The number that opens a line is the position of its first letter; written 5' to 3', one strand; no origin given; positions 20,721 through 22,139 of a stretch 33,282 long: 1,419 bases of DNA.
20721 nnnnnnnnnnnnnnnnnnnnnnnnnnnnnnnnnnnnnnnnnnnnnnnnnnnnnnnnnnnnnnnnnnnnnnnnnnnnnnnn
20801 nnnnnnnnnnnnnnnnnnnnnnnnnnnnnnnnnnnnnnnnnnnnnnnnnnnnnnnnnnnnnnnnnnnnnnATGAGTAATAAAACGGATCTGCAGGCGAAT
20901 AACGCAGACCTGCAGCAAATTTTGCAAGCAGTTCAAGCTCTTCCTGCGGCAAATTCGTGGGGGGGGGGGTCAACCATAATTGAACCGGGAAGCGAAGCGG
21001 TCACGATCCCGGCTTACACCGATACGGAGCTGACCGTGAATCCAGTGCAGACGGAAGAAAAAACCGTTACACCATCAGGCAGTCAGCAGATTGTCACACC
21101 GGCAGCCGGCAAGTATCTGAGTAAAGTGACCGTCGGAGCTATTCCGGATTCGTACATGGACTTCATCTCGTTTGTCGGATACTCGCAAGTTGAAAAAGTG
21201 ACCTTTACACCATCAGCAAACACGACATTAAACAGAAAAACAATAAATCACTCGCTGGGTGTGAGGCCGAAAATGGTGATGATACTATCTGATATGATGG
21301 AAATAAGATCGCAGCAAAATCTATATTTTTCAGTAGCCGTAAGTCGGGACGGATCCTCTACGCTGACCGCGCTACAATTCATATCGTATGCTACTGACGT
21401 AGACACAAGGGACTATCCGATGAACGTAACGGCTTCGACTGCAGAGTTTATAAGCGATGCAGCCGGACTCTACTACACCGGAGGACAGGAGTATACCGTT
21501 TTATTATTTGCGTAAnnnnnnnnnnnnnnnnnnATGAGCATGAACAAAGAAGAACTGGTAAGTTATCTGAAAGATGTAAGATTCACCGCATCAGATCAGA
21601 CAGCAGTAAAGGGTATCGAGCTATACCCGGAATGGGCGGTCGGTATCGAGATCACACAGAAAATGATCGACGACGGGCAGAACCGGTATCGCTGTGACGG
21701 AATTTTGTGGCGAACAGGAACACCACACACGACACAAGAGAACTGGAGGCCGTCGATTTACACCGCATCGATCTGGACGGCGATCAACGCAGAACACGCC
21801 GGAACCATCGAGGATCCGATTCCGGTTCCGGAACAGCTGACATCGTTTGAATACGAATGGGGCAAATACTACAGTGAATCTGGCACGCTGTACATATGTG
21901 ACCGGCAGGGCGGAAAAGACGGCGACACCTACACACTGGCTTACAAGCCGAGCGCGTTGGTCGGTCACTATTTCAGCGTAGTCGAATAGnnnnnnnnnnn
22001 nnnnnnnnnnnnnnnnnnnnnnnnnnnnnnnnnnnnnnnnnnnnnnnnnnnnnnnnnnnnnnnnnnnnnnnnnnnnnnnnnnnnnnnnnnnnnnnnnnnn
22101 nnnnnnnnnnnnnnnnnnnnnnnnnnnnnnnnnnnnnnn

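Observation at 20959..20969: G11 homopolymer inside a tail-fibre paralogue: candidate slipped-strand phase variation of a receptor-binding protein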

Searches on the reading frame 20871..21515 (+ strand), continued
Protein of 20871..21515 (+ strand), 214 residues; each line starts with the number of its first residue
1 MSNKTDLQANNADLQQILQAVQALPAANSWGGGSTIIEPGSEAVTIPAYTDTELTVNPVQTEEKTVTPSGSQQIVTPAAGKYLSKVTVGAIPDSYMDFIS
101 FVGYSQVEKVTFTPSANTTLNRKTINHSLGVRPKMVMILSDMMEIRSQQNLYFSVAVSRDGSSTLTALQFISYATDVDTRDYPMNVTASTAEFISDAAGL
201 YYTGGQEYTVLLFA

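Call 49: fold_search(model_id=the predicted structure, library=pdb)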
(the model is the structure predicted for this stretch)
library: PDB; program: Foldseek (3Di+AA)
matches with E <= 10: 976; with E <= 0.001: 0
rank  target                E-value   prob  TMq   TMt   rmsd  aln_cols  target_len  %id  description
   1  8c38_C                1.6e-02  0.77  0.28  0.34  13.0       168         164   17  Contracted cowpea chlorotic mottle virus (released 2023-10-18)
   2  8c38_D                2.0e-02  0.89  0.28  0.35   7.0       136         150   16  Contracted cowpea chlorotic mottle virus (released 2023-10-18)
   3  5ykx_A                2.2e-02  0.30  0.17  0.26  11.9       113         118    9  The crystal structure of Macrobrachium rosenbergii nodavirus P-domain with Cd ion (released 2018-10-24)
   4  5ykv_B                2.5e-02  0.63  0.23  0.33   7.5       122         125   11  The crystal structure of Macrobrachium rosenbergii nodavirus P-domain (released 2018-10-24)
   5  8c38_I                2.8e-02  0.63  0.28  0.33  13.5       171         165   15  Contracted cowpea chlorotic mottle virus (released 2023-10-18)
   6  6c72_A                3.4e-02  0.77  0.25  0.11   6.3       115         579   11  Crystal structure of a tailspike protein gp49 from Acinetobacter baumannii bacteriophage Fri1, a capsular polysacchari (released 2019-01-23)
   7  7vmf_A                4.1e-02  0.82  0.26  0.45   6.7       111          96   10  Crystal structure of Arabidopsis thaliana HDT2 (released 2022-09-21)
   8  8zdo_m                4.1e-02  0.21  0.17  0.14  14.8       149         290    7  Cryo-EM structure of Mycobacteriophage Douge baseplate (gp13, gp17, gp23, gp16, gp18 and gp20) (released 2025-06-25)
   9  3afk_B                4.3e-02  0.51  0.24  0.28   7.8       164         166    9  Crystal Structure of Agrocybe aegerita lectin AAL complexed with Thomsen-Friedenreich antigen (released 2010-12-01)
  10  2zgo_B                4.9e-02  0.51  0.24  0.29   7.6       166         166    8  Crystal structure of AAL mutant H59Q complex with lactose (released 2009-01-20)
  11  4ru5_C                4.9e-02  0.28  0.18  0.08  11.2       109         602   15  Crystal Structure of the Pseudomonas phage phi297 tailspike gp61 (released 2015-11-18)
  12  5yku                  4.9e-02  0.14  0.14  0.20  12.1       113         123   11  The crystal structure of Macrobrachium rosenbergii nodavirus P-domain with Zn ions (released 2018-10-24)
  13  2zgs_A                5.5e-02  0.30  0.20  0.25   9.1       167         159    9  Crystal structure of Agrocybe aegerita lectin AAL mutant L47A (released 2009-01-20)
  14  4ru5_A                5.5e-02  0.25  0.18  0.08  11.8       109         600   15  Crystal Structure of the Pseudomonas phage phi297 tailspike gp61 (released 2015-11-18)
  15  9g7g_O                5.9e-02  0.54  0.24  0.22   7.7       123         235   13  Structure of the clippase PaJOS from Pigmentiphaga aceris (released 2025-04-23)
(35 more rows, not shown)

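Call 50: fold_search(model_id=the predicted structure, library=viral)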
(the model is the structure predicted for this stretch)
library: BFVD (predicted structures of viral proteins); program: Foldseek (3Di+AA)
matches with E <= 10: 744; with E <= 0.001: 8
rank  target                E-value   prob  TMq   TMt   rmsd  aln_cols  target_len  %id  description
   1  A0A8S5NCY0            2.1e-05  1.00  0.33  0.35  13.2       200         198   12  Uncharacterized protein [Siphoviridae sp. ctdLA8]
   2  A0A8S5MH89            2.5e-05  1.00  0.32  0.35   4.2       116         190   13  Tail fiber protein [Myoviridae sp. cthmz15]
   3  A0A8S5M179            3.4e-05  1.00  0.35  0.56   7.9       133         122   13  Uncharacterized protein [Siphoviridae sp. ctX926]
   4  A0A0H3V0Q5            1.1e-04  1.00  0.32  0.14  11.3       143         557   11  (no name in the UniProt tables at hand)
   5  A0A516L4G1            1.3e-04  1.00  0.33  0.54   4.9       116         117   16  (no name in the UniProt tables at hand)
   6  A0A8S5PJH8            1.8e-04  1.00  0.26  0.24  14.1       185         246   12  Tail protein [Siphoviridae sp. ctUGQ45]
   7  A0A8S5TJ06            2.9e-04  0.77  0.16  0.12  16.8       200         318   12  Tail protein [Siphoviridae sp. ctDDY10]
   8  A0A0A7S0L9            6.4e-04  1.00  0.32  0.35  10.3       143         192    6  (no name in the UniProt tables at hand)
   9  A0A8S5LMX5            1.1e-03  0.87  0.21  0.17  18.5       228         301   16  Uncharacterized protein [Siphoviridae sp. ctkyH28]
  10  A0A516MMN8            1.2e-03  0.91  0.26  0.13  24.1       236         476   13  (no name in the UniProt tables at hand)
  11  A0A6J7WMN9            1.4e-03  0.75  0.23  0.08  19.9       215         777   12  Uncharacterized protein [uncultured Caudovirales phage]
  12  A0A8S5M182            1.6e-03  1.00  0.34  0.51   6.2       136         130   18  Uncharacterized protein [Siphoviridae sp. ctX926]
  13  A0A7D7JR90            1.8e-03  0.99  0.27  0.12   6.6       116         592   18  (no name in the UniProt tables at hand)
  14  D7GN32                1.9e-03  0.97  0.24  0.10  12.3       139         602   14  Putative tail fibre protein [Pseudomonas phage phi2]
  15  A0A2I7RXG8            2.1e-03  0.98  0.26  0.14   5.9       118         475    9  SGNH hydrolase-type esterase domain protein [Vibrio phage 1.249.B._10N.261.55.B9]
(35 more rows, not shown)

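Call 52: search_protein_families(library=pfam, proteins=[P0032, P0050, P0054, P0056, P0059, P0062, L002:797-2005:+, L012:3523-4710:+, L007:962-1813:+, P0017], max_evalue=0.01)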
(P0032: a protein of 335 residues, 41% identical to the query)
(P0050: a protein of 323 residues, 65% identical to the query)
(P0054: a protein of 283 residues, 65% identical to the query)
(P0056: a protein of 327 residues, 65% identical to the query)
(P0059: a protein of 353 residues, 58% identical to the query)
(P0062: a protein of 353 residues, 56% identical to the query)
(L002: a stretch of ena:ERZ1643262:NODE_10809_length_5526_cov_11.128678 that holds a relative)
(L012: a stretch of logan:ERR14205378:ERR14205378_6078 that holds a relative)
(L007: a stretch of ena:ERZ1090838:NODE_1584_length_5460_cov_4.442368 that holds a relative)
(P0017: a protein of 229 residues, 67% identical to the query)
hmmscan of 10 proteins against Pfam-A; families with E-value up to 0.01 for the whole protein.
P0032 (335 aa): 1 family
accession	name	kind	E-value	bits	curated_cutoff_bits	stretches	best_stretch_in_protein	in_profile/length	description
PF02839.19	CBM_5_12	-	8.2e-09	35.8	26.2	1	144-185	2-43/44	Carbohydrate-binding module family 5/12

P0050 (323 aa): 0 families

P0054 (283 aa): 0 families

P0056 (327 aa): 0 families

P0059 (353 aa): 0 families

P0062 (353 aa): 0 families

L002:797-2005:+ (402 aa): 2 families
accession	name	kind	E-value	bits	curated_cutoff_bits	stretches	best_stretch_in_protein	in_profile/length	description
PF19789.6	DUF6273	-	2.1e-14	54.2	23.5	1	86-240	4-160/172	Domain of unknown function (DUF6273)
PF24299.1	DUF7483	-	0.0001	22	27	1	313-402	138-222/330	Domain of unknown function (DUF7483)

L012:3523-4710:+ (395 aa): 1 family
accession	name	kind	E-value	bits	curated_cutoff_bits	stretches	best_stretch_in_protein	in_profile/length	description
PF13306.12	LRR_5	-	0.0078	16.5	27.7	1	267-352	52-126/127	BspA type Leucine rich repeat region (6 copies)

L007:962-1813:+ (283 aa): 0 families

P0017 (229 aa): 0 families

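Call 61: find_encoding_contigs(protein=P0078, flank=4000, max_places=3)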
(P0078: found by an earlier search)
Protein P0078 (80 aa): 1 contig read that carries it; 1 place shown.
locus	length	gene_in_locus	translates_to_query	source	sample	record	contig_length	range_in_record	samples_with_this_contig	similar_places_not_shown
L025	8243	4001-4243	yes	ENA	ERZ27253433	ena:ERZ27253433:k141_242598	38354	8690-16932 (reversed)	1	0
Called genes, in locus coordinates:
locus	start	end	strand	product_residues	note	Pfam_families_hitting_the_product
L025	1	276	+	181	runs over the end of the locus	PF10076:Phage_Mu_Gp48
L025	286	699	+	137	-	-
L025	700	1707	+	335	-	-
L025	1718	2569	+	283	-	-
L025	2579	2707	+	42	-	-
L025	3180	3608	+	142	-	-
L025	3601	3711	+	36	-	-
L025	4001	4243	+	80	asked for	-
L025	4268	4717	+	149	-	-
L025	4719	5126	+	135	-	-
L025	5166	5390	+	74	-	-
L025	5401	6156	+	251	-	PF01520:Amidase_3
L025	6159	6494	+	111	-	PF09682:Phage_holin_6_1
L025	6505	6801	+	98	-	-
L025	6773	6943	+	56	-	-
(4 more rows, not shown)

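Call 63: search_solved_structures(query=A2, max_evalue=1)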
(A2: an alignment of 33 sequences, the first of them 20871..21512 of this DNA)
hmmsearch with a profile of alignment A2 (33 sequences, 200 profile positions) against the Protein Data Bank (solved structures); distinct sequences matched with E-value up to 1: 1.
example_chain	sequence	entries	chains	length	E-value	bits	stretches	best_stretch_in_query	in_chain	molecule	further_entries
3jqh_A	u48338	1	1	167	0.0038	20.5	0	3-29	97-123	C-type lectin domain family 4 member M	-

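Call 64: search_protein_families(library=ncbifam, proteins=[window:20871-21515:+], max_evalue=0.01)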
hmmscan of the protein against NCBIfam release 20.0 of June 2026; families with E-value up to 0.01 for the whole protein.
window:20871-21515:+ (214 aa): 0 families

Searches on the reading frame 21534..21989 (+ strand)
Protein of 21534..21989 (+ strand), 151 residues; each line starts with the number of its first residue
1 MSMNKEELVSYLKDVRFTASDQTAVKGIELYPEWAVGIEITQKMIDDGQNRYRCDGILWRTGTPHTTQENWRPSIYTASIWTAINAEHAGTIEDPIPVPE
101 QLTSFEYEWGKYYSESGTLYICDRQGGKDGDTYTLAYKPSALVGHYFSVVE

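Call 5: search_protein_families(library=pfam, proteins=[window:21534-21989:+], max_evalue=0.01)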
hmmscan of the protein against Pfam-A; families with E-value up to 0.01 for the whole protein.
window:21534-21989:+ (151 aa): 0 families

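Call 6: search_protein_families(library=phrogs, proteins=[window:21534-21989:+], max_evalue=0.01)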
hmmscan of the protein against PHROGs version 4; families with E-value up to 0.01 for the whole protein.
window:21534-21989:+ (151 aa): 2 families
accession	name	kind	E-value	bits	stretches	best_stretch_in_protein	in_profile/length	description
phrog_27545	-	unknown function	2.3e-34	119.7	1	3-150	1-145/146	-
phrog_30034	-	unknown function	2.8e-12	48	1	19-126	137-241/263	-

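Call 64: search_protein_families(library=ncbifam, proteins=[window:21534-21989:+], max_evalue=0.01)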
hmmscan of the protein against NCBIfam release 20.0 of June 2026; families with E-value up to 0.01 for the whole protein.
window:21534-21989:+ (151 aa): 0 families
